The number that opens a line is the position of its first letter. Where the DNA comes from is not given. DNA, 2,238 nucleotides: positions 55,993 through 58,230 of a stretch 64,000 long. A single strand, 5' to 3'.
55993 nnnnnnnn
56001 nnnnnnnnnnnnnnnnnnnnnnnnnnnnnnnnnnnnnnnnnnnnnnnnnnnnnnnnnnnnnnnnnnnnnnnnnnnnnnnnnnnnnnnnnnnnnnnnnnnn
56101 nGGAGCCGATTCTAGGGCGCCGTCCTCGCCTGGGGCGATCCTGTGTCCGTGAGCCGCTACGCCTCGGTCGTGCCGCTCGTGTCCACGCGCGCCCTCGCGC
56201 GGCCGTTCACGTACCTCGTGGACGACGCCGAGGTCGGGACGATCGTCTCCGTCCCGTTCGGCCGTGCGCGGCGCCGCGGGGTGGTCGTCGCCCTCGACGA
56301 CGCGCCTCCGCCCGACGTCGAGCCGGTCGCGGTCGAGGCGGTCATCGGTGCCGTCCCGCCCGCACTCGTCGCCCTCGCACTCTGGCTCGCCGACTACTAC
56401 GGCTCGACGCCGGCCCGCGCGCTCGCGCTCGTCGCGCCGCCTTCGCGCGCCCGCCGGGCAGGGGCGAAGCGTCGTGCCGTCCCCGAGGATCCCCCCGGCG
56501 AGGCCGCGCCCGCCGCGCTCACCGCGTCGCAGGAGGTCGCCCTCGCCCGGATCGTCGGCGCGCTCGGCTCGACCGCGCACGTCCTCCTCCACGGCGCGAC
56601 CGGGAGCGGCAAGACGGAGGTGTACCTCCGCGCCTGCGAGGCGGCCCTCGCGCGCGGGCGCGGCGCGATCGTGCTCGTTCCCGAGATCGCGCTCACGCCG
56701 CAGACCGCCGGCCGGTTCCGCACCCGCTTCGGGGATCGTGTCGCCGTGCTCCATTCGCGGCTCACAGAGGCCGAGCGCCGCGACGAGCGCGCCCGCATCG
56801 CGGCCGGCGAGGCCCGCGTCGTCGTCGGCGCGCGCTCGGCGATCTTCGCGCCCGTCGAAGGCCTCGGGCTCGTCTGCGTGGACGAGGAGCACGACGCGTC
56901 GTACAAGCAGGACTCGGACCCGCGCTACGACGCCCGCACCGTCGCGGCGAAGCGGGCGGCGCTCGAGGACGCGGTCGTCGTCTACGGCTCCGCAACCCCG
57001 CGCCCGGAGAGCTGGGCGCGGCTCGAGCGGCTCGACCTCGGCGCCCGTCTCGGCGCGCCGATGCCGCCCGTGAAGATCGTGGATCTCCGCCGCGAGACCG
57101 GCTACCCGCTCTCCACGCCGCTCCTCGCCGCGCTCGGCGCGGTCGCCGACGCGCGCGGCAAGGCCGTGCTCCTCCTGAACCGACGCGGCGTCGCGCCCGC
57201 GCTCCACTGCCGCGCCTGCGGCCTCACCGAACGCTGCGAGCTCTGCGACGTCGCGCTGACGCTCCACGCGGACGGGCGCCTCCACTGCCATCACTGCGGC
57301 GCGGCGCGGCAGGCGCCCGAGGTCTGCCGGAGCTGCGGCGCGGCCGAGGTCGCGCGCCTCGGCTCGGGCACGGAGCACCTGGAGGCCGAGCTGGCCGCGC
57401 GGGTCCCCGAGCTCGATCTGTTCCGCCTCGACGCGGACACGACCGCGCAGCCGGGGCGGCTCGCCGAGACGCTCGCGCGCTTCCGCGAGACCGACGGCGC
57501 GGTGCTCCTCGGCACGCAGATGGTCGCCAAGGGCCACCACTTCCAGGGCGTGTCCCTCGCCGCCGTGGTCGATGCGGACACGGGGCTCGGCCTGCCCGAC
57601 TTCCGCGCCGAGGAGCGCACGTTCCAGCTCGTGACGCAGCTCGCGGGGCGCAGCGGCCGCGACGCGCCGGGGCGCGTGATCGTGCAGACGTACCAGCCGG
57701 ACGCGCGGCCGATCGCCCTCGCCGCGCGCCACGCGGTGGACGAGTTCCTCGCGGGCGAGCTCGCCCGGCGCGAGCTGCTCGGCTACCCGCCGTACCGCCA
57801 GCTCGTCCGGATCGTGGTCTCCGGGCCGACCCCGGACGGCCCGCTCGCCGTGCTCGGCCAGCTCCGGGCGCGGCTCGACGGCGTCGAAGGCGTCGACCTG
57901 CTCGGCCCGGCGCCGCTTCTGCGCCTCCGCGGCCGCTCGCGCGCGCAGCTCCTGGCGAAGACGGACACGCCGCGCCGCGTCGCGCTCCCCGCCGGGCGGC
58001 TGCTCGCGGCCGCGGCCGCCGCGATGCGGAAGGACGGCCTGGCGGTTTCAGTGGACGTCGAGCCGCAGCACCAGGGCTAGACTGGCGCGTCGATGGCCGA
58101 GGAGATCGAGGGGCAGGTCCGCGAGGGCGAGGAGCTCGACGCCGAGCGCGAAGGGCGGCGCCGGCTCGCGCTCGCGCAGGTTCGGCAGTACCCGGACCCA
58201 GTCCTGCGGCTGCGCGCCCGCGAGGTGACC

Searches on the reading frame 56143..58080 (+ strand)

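Call 63: search_protein_families(library=pfam, proteins=[window:56143-58080:+], max_evalue=0.0001)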
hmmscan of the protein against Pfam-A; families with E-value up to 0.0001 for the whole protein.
window:56143-58080:+ (645 aa): 6 families
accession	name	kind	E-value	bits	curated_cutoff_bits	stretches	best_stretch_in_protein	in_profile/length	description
PF00270.35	DEAD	-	1.6e-16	60.9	26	1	130-287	4-161/167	DEAD/DEAH box helicase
PF04851.21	ResIII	-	7.9e-13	49.1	22.5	1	126-286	4-162/164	Type III restriction enzyme, res subunit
PF17764.6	PriA_3primeBD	-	2.3e-12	47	22.7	1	16-99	7-96/96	3'DNA-binding domain (3'BD)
PF18074.6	PriA_C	-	1.9e-08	35.5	26.9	1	550-641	1-95/95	Primosomal protein N C-terminal domain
PF00271.37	Helicase_C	-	9.2e-07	29.5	23.5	0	439-506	53-108/110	Helicase conserved C-terminal domain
PF18319.7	Zn_ribbon_PriA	-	5.6e-06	26.6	26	1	365-389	1-26/27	PriA DNA helicase Cys-rich region (CRR) domain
